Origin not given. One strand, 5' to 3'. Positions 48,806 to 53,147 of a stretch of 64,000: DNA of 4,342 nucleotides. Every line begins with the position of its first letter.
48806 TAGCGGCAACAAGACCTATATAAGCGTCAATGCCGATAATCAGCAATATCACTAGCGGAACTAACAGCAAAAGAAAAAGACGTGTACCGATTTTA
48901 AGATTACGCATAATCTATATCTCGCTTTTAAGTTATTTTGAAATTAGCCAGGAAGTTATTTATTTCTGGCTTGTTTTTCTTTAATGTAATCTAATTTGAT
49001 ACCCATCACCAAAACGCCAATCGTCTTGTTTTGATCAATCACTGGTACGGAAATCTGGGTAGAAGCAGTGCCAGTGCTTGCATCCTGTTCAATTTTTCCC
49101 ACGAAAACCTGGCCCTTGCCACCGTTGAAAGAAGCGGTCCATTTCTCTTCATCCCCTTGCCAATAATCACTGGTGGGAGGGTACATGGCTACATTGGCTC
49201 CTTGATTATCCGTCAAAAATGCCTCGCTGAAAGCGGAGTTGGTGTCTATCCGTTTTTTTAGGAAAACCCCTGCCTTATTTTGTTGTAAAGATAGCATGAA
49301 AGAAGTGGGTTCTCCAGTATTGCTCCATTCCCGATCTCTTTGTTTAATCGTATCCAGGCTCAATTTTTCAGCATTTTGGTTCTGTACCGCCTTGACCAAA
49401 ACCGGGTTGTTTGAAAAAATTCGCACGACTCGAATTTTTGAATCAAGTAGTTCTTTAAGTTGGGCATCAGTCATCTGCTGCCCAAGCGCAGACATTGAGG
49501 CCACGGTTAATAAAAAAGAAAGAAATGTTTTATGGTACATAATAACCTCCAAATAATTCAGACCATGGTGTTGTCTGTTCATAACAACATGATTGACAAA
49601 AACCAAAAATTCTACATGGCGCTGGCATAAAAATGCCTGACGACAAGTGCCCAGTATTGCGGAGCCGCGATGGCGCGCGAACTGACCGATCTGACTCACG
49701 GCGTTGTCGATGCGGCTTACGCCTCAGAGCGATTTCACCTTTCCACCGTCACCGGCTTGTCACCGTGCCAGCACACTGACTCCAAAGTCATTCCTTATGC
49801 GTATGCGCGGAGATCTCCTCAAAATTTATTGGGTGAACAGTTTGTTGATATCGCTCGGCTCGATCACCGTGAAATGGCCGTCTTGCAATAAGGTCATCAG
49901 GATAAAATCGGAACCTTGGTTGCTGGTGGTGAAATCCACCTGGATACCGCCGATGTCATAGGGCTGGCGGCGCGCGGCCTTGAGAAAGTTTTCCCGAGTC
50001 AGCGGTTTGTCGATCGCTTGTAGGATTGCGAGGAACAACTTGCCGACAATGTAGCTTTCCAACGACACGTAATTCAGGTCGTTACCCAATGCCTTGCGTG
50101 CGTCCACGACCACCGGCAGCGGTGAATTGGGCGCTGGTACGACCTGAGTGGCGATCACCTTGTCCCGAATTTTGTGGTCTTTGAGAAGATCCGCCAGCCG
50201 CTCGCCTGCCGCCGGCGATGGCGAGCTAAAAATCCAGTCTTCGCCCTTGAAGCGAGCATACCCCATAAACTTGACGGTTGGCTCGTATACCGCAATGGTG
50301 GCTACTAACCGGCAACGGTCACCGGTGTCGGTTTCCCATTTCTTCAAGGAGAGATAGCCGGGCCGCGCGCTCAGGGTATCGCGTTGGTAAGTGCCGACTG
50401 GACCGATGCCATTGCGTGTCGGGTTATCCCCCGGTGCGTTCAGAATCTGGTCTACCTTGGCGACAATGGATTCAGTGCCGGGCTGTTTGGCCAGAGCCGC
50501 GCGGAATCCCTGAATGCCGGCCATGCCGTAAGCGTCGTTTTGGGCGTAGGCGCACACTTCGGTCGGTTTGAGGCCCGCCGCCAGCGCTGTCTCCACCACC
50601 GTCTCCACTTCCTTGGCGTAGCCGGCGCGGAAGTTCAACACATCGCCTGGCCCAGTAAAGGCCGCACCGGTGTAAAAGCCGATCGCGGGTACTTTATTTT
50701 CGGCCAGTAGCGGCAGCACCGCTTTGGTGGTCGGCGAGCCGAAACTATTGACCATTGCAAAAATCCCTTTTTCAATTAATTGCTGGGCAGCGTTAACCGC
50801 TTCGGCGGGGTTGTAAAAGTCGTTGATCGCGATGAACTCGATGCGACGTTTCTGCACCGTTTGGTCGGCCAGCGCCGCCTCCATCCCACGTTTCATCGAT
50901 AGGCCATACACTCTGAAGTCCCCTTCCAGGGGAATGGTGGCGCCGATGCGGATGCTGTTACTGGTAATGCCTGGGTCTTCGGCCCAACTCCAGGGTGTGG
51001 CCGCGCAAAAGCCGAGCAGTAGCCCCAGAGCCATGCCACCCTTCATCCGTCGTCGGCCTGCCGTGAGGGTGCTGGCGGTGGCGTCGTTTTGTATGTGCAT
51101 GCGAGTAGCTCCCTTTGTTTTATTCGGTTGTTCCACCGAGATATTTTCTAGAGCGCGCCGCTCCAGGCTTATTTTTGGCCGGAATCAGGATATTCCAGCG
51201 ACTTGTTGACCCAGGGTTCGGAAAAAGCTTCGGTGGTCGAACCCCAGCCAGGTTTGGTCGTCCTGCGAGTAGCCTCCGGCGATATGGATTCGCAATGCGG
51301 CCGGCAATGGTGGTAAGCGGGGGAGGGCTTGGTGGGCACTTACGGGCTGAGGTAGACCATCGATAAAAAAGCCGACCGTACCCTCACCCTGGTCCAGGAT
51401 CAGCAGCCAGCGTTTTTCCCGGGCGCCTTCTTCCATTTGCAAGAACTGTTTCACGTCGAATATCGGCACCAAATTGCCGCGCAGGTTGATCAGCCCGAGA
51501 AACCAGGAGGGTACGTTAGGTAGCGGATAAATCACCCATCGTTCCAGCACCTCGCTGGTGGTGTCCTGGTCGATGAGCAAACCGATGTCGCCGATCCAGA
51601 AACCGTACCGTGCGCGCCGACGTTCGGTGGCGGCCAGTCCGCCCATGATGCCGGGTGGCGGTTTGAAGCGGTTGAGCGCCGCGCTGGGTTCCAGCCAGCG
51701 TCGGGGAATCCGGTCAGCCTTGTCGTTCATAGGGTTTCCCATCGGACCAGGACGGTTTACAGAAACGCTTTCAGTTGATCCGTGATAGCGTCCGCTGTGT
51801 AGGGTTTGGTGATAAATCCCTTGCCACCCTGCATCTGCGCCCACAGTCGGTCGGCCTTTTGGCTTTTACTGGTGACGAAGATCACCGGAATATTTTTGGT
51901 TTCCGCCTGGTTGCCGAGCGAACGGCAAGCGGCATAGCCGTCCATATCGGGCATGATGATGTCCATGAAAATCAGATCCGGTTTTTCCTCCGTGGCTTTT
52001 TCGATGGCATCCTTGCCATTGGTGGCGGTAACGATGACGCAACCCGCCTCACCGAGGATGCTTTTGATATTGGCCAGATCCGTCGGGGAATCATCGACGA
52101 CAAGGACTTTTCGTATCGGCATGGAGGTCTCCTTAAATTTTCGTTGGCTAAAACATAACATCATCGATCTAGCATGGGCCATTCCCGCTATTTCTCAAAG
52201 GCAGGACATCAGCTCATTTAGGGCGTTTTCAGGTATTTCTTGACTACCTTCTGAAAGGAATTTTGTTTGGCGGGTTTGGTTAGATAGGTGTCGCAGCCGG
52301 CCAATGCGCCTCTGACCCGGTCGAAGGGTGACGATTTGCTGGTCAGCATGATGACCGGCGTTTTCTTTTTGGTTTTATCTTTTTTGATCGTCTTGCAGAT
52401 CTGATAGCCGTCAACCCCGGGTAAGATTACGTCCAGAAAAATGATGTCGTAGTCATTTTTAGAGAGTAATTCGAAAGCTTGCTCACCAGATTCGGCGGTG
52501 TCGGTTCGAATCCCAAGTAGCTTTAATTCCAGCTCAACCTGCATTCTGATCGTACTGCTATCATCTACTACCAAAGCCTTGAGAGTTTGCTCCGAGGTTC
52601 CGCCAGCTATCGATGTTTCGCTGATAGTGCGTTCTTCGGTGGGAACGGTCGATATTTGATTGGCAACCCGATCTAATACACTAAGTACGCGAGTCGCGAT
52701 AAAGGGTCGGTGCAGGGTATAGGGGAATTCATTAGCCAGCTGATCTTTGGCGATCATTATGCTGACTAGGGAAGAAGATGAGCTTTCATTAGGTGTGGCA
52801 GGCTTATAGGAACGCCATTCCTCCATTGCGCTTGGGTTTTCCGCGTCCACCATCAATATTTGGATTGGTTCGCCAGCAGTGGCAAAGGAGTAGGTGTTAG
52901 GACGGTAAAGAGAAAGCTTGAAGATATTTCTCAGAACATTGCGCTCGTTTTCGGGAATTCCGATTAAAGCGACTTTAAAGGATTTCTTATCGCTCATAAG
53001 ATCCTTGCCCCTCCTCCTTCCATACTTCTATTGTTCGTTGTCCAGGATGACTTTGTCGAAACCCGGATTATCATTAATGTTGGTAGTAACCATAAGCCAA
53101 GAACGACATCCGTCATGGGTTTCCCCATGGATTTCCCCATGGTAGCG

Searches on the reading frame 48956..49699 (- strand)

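Call 49: search_protein_families(library=pfam, proteins=[window:48956-49699:-], max_evalue=0.001)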
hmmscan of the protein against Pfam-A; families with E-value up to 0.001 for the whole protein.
window:48956-49699:- (247 aa): 2 families
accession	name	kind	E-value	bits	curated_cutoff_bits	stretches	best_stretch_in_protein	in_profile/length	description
PF02743.24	dCache_1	-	3.3e-10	40.4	45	1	77-243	18-159/240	Cache domain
PF14827.12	dCache_3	-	5.1e-05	23.4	25.7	1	119-239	27-147/239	Double sensory domain of two-component sensor kinase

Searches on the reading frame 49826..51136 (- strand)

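Call 49: search_protein_families(library=pfam, proteins=[window:49826-51136:-], max_evalue=0.001)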
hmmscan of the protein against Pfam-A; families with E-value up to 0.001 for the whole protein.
window:49826-51136:- (436 aa): 2 families
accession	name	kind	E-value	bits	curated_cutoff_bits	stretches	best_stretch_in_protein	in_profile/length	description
PF13458.12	Peripla_BP_6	-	1.3e-27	97.8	31.7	1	61-227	1-169/343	Periplasmic binding protein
PF01094.35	ANF_receptor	-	0.0003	20.4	25.4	1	95-217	21-145/353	Receptor family ligand binding region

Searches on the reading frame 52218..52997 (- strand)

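Call 49: search_protein_families(library=pfam, proteins=[window:52218-52997:-], max_evalue=0.001)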
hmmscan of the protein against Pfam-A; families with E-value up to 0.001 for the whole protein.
window:52218-52997:- (259 aa): 3 families
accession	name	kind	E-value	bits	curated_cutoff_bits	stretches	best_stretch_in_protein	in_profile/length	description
PF00072.30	Response_reg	-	5.1e-26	91.5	30.2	1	142-252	2-110/111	Response regulator receiver domain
PF23198.2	PDE8A_N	-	1.5e-05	25.4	29.6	1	161-223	33-96/147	PDE8A-like, N-terminal domain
PF24896.1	Receiver_CRE1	-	0.00079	20.1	27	0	137-244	5-123/136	AHK4/CRE1/WOL first receiver domain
